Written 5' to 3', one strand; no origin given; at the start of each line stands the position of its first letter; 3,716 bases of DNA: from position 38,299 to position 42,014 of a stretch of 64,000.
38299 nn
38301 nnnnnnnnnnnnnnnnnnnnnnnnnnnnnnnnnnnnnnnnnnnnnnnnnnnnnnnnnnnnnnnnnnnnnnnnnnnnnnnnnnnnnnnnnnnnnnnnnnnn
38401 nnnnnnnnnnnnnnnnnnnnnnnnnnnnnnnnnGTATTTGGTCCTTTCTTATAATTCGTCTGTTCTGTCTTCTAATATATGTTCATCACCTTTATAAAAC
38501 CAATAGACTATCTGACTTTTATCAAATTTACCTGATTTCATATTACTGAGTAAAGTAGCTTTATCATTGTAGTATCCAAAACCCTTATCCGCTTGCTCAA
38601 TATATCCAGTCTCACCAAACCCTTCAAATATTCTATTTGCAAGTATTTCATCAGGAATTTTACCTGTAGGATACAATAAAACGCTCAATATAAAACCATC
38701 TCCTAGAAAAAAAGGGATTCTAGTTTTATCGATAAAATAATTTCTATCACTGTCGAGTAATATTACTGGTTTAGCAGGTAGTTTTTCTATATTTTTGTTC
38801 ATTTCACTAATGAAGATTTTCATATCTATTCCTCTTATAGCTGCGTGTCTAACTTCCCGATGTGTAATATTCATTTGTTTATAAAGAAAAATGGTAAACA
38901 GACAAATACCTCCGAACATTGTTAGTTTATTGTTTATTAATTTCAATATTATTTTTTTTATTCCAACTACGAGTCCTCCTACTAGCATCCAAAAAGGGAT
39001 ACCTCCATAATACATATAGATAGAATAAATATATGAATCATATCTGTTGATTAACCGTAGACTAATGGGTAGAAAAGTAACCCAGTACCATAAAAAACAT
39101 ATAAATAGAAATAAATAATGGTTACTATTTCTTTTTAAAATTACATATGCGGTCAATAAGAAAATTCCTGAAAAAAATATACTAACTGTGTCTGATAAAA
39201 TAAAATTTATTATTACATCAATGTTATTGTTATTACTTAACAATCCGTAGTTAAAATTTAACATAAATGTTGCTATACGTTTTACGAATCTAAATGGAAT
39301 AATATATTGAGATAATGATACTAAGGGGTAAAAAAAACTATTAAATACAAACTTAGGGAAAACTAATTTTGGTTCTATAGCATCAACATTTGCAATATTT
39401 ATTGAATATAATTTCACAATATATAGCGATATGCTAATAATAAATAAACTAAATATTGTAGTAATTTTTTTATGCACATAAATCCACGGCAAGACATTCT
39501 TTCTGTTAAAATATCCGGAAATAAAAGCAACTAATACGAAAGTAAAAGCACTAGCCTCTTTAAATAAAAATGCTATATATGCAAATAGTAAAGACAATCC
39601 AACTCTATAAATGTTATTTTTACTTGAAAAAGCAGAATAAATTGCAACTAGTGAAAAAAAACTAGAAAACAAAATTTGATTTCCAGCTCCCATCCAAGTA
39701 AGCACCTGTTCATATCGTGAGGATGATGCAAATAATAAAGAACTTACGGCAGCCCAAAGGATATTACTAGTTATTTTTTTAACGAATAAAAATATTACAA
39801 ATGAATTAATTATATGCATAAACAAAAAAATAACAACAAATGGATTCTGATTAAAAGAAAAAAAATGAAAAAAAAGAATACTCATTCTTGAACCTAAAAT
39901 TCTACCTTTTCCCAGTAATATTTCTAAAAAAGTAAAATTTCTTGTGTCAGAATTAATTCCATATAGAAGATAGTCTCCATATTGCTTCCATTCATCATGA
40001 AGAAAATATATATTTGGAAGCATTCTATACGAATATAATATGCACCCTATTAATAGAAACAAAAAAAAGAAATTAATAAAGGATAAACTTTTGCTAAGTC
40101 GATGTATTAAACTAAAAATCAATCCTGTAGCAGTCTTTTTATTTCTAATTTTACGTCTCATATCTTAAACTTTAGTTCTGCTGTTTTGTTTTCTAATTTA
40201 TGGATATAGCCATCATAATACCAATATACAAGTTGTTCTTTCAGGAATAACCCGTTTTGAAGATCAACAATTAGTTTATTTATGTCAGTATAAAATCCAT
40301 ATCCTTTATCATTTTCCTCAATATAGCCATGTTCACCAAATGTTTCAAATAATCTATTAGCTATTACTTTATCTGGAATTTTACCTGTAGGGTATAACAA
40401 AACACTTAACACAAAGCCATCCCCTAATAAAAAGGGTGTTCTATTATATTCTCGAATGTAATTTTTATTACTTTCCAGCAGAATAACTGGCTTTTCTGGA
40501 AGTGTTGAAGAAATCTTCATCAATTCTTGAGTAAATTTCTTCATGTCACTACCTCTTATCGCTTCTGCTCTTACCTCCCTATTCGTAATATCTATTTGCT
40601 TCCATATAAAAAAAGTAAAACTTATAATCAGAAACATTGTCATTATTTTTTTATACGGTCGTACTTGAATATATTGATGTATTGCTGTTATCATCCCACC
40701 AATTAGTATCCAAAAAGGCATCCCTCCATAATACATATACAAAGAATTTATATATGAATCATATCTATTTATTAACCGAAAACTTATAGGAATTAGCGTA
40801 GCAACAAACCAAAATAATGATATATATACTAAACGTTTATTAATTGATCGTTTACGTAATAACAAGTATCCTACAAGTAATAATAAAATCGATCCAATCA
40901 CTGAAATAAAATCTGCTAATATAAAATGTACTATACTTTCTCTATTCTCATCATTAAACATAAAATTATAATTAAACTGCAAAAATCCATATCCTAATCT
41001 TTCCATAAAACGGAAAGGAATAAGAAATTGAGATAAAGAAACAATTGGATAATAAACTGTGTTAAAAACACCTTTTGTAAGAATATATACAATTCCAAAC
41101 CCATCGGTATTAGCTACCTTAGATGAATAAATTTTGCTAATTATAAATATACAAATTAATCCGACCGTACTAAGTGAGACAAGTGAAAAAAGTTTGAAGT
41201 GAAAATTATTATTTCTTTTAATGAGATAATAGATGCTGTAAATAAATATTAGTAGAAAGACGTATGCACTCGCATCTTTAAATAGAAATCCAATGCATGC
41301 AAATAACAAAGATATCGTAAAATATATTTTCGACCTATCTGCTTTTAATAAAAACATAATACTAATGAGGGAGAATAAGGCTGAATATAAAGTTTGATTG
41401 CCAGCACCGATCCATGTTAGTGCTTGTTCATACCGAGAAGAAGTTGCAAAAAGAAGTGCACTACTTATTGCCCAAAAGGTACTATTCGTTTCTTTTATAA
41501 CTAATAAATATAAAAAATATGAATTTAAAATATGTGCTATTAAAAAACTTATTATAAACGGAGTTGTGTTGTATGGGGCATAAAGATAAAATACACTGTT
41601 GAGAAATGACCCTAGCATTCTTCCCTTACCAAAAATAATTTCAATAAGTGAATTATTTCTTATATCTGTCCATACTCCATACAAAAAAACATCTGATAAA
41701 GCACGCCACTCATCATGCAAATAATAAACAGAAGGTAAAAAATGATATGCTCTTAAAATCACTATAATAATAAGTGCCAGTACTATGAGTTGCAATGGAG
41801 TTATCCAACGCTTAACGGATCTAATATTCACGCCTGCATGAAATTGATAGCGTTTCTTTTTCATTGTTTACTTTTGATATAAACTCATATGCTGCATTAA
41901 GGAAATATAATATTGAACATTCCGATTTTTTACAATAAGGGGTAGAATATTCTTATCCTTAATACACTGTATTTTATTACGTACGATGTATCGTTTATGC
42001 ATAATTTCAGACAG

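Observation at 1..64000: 64-kb contiguous glycosylation island with about 17 cytoplasmic GTs and at least 15 GT-C-type membrane glycosyltransferases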

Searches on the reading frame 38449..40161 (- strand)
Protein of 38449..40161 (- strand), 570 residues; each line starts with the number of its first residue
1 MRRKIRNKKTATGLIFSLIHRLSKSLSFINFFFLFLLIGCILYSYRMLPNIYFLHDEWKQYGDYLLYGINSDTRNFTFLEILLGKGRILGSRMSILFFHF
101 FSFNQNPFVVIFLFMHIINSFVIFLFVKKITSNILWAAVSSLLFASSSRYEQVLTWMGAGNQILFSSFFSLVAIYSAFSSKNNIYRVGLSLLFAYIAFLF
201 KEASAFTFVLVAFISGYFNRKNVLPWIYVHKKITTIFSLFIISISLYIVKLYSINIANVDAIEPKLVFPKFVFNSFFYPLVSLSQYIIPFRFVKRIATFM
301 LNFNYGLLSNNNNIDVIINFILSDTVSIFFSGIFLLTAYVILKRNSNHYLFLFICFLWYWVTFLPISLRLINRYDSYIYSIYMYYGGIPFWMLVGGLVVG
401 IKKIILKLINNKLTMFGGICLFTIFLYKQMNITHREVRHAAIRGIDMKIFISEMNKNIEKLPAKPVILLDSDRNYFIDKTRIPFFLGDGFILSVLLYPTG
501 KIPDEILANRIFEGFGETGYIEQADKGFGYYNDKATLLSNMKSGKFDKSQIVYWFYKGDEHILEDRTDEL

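Call 6: search_protein_families(library=pfam, proteins=[window:38449-40161:-], max_evalue=0.01)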
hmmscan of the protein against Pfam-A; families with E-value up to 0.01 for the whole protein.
window:38449-40161:- (570 aa): 0 families

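Call 19: search_solved_structures(query=window:38449-40161:-, max_evalue=1)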
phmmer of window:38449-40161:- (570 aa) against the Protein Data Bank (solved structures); distinct sequences matched with E-value up to 1: 3.
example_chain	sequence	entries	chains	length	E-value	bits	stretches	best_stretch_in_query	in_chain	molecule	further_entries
5orm_A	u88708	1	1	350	0.041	16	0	499-534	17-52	cPPR-Telo1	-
5orq_A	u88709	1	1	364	0.058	15.5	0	498-534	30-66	cPPR-Telo1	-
4pjr_A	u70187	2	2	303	0.27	13.3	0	498-533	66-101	Pentatricopeptide repeat protein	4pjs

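Call 22: find_homologous_proteins(query=window:38449-40161:-, max_evalue=0.001)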
Query window:38449-40161:- (570 aa): 8 proteins with E <= 0.001 among 8000 candidates.
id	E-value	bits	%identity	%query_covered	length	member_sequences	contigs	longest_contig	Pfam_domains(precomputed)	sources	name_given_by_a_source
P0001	0.0e+0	1248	100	100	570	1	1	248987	-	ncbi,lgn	-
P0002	3.7e-238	810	66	98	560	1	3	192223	PF13231.13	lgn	-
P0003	3.4e-155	536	46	94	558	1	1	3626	-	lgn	-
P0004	1.7e-150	521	47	92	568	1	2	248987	-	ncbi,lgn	-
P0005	1.3e-143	498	48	94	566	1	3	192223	-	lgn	-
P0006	3.1e-96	342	37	93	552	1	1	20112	-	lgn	-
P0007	4.1e-71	259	32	96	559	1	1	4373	-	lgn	-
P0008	9.1e-18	83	24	95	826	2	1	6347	-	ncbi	-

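Call 23: find_encoding_contigs(protein=P0001, flank=10000, max_places=4)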
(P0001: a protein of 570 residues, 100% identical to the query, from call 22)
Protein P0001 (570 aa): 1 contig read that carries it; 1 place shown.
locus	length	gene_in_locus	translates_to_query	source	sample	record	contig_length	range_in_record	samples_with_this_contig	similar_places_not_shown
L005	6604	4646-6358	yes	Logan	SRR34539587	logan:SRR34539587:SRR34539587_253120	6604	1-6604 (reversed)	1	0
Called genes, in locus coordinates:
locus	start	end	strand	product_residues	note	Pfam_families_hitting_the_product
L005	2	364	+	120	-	?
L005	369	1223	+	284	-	PF00535:Glycos_transf_2, PF13641:Glyco_tranf_2_3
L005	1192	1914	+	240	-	PF03141:Methyltransf_29, PF13489:Methyltransf_23, PF07021:MetW, PF06325:PrmA, PF13847:Methyltransf_31, PF08241:Methyltransf_11, PF08242:Methyltransf_12, PF13649:Methyltransf_25, +2 more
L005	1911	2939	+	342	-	PF00535:Glycos_transf_2, PF10111:Glyco_tranf_2_2 (weak), PF13506:Glyco_transf_21, PF13641:Glyco_tranf_2_3, PF13632:Glyco_trans_2_3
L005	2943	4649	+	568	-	-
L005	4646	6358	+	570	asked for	-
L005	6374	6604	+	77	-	?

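Call 24: find_encoding_contigs(protein=P0002, flank=10000, max_places=4)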
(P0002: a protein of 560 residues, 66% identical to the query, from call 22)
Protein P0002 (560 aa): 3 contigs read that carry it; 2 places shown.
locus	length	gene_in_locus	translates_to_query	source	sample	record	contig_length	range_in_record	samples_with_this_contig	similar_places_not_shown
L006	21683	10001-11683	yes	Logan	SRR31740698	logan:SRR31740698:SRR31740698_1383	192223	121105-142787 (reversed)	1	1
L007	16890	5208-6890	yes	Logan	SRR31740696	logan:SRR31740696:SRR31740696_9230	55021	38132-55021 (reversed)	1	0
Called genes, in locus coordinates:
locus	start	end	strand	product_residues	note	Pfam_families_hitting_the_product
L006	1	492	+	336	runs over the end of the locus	PF13439:Glyco_transf_4, PF13579:Glyco_trans_4_4 (weak), PF00534:Glycos_transf_1, PF13692:Glyco_trans_1_4, PF20706:GT4-conflict (weak)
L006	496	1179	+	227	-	PF00535:Glycos_transf_2, PF10111:Glyco_tranf_2_2, PF13641:Glyco_tranf_2_3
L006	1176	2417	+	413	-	PF01943:Polysacc_synt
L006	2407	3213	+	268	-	PF00535:Glycos_transf_2, PF10111:Glyco_tranf_2_2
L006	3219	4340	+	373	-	PF13439:Glyco_transf_4, PF20706:GT4-conflict, PF00534:Glycos_transf_1, PF13692:Glyco_trans_1_4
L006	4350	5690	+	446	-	PF13231:PMT_2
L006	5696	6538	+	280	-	PF00535:Glycos_transf_2, PF13641:Glyco_tranf_2_3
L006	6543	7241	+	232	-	PF03141:Methyltransf_29 (weak), PF13489:Methyltransf_23, PF01209:Ubie_methyltran (weak), PF07021:MetW, PF13847:Methyltransf_31, PF08241:Methyltransf_11, PF08242:Methyltransf_12, PF13649:Methyltransf_25, +1 more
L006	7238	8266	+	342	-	PF00535:Glycos_transf_2, PF10111:Glyco_tranf_2_2 (weak), PF13641:Glyco_tranf_2_3, PF13632:Glyco_trans_2_3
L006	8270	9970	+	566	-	-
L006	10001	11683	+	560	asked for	PF13231:PMT_2 (weak)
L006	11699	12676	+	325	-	PF00106:adh_short (weak), PF01073:3Beta_HSD, PF01370:Epimerase, PF02719:Polysacc_synt_2 (weak), PF05368:NmrA, PF16363:GDP_Man_Dehyd, PF07993:NAD_binding_4, PF13460:NAD_binding_10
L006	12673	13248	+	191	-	PF00132:Hexapep, PF14602:Hexapep_2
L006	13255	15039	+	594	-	PF02543:Carbam_trans_N, PF16861:Carbam_trans_C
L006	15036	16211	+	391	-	PF00534:Glycos_transf_1, PF13692:Glyco_trans_1_4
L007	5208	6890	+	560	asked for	PF13231:PMT_2 (weak)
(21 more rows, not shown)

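Call 25: find_related_loci(query=P0001, collection=genome_contigs, flank=10000)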
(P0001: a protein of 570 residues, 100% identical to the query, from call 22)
Query P0001 (570 aa) in genome_contigs; peptide patterns used: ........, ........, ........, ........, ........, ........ (x = any residue, [..] = any of these).
414 stretches matched a pattern, but none encodes a relative of the query by tblastn (E <= 1e-3).

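Call 36: search_protein_families(library=pfam, proteins=[window:38449-40161:-], max_evalue=10)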
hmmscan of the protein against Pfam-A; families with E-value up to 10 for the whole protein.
window:38449-40161:- (570 aa): 0 families

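Call 67: search_solved_structures(query=A3, max_evalue=1)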
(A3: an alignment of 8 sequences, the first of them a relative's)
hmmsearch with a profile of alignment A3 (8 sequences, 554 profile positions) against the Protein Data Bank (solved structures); distinct sequences matched with E-value up to 1: 0.

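Call 74: predict_structure(alignment_id=A3)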
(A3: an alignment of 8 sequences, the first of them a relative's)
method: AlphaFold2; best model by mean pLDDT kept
length: 570 residues; sequences in the alignment: 8
mean_pLDDT: 71.9   pTM: 0.76
mean pLDDT of the five models: 71.9, 71.1, 68.0, 67.9, 67.2
residues with pLDDT >= 90: 59; 70-90: 283; 50-70: 148; < 50: 80
segments of 3 or more residues with pLDDT < 50: 1-10, 12-14, 16-25, 67-76, 223-230, 250-262, 373-380, 476-478, 485-490
pLDDT, mean of each block of 10 residues (from residue 1): 41 48 57 91 88 58 51 46 62 77 78 92 92 91 83 60 90 87 78 88 82 79 49 52 53 43 61 80 75 73 66 63 79 82 73 88 71 44 81 89 77 79 88 82 79 80 82 63 51 51 58 56 67 83 86 87 88
secondary structure, 60 per line:
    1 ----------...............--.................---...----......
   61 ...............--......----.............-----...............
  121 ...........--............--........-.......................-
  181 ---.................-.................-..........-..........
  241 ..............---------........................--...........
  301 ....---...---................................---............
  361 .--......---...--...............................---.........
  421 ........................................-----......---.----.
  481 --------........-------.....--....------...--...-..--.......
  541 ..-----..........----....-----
elements in order: H11-25 H28-44 H55-75 H78-83 H88-100 H106-131 H134-145 H148-155 H157-179 H184-200 H202-218 H220-229 H231-254 H264-287 H290-304 H314-345 H349-361 H364-369 H378-408 H412-460 E466-471 H489-496 H504-508 H511-514 E521-523 E526-528 H534-542 E551-557 E562-565

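Call 77: fold_search(model_id=the predicted structure, library=pdb)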
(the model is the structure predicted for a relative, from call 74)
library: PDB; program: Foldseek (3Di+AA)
matches with E <= 10: 227; with E <= 0.001: 0
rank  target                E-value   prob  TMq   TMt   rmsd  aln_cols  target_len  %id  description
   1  3rce_A                8.6e-03  1.00  0.35  0.30  19.3       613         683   11  Bacterial oligosaccharyltransferase PglB (released 2011-06-15)
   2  5ogl_A                1.4e-02  1.00  0.35  0.29  19.8       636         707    9  Structure of bacterial oligosaccharyltransferase PglB in complex with an acceptor peptide and an lipid-linked oligosac (released 2017-10-25)
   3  7zli_A                1.5e-02  0.99  0.30  0.27  17.9       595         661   10  Cryo-EM structure of C-mannosyltransferase CeDPY19, in complex with Dol25-P-Man and bound to CMT2-Fab and anti-Fab nan (released 2023-01-11)
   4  6gxc_A                2.0e-02  0.99  0.35  0.29  17.7       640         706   10  Bacterial oligosaccharyltransferase PglB in complex with an inhibitory peptide and a reactive lipid-linked oligosaccha (released 2018-11-14)
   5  7zlh_A                4.6e-02  0.97  0.28  0.26  16.9       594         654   11  Cryo-EM structure of C-mannosyltransferase CeDPY19, in apo state, bound to CMT2-Fab and anti-Fab nanobody (released 2023-01-11)
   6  5f15                  6.1e-02  0.96  0.30  0.31  17.9       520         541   12  Crystal Structure of ArnT from Cupriavidus metallidurans bound to Undecaprenyl phosphate (released 2016-02-17)
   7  9hkk_A                6.4e-02  0.21  0.11  0.12  26.4       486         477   14  Structure of the malarial hexose transporter 1 (PfHT1) in complex with 2,5-anhydro-D-mannitol. (released 2025-12-17)
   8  7zlg_A                6.6e-02  0.98  0.32  0.28  17.7       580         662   10  Cryo-EM structure of C-mannosyltransferase CeDPY19, in complex with acceptor peptide and bound to CMT2-Fab and anti-Fa (released 2023-01-11)
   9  7sps_A                9.6e-02  0.16  0.11  0.12  25.0       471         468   12  Crystal structure of human glucose transporter GLUT3 bound with exofacial inhibitor SA47 (released 2022-05-18)
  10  5ezm                  1.0e-01  0.84  0.27  0.29  18.3       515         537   11  Crystal Structure of ArnT from Cupriavidus metallidurans in the apo state (released 2016-02-17)
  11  28vj_B                1.1e-01  0.18  0.11  0.15  22.6       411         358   13  NorA bound to miniprotein I-23 (released 2026-04-08)
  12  8vzo_A                1.2e-01  0.18  0.13  0.16  24.3       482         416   14  Cryo-EM structure of FLVCR2 in the outward-facing state with choline bound (released 2024-05-01)
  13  7spt                  1.3e-01  0.14  0.10  0.11  26.8       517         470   12  Crystal structure of exofacial state human glucose transporter GLUT3 (released 2022-05-18)
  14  7crz                  1.4e-01  0.12  0.10  0.11  26.1       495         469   12  Crystal structure of human glucose transporter GLUT3 bound with C3361 (released 2021-01-13)
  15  4zw9                  1.6e-01  0.13  0.10  0.11  25.9       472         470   13  Crystal structure of human GLUT3 bound to D-glucose in the outward-occluded conformation at 1.5 angstrom (released 2015-07-22)
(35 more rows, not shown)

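Call 100: search_protein_families(library=ncbifam, proteins=[window:38449-40161:-], max_evalue=0.01)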
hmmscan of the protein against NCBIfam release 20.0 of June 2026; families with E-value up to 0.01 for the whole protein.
window:38449-40161:- (570 aa): 0 families

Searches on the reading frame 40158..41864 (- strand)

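Call 6: search_protein_families(library=pfam, proteins=[window:40158-41864:-], max_evalue=0.01)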
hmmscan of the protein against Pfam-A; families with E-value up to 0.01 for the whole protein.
window:40158-41864:- (568 aa): 0 families

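Call 36: search_protein_families(library=pfam, proteins=[window:40158-41864:-], max_evalue=10)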
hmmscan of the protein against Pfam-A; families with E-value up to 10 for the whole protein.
window:40158-41864:- (568 aa): 1 family
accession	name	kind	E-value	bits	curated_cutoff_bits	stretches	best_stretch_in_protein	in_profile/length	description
PF17870.6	Insulin_TMD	-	0.99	10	33.4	1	299-340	2-43/47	Insulin receptor trans-membrane segment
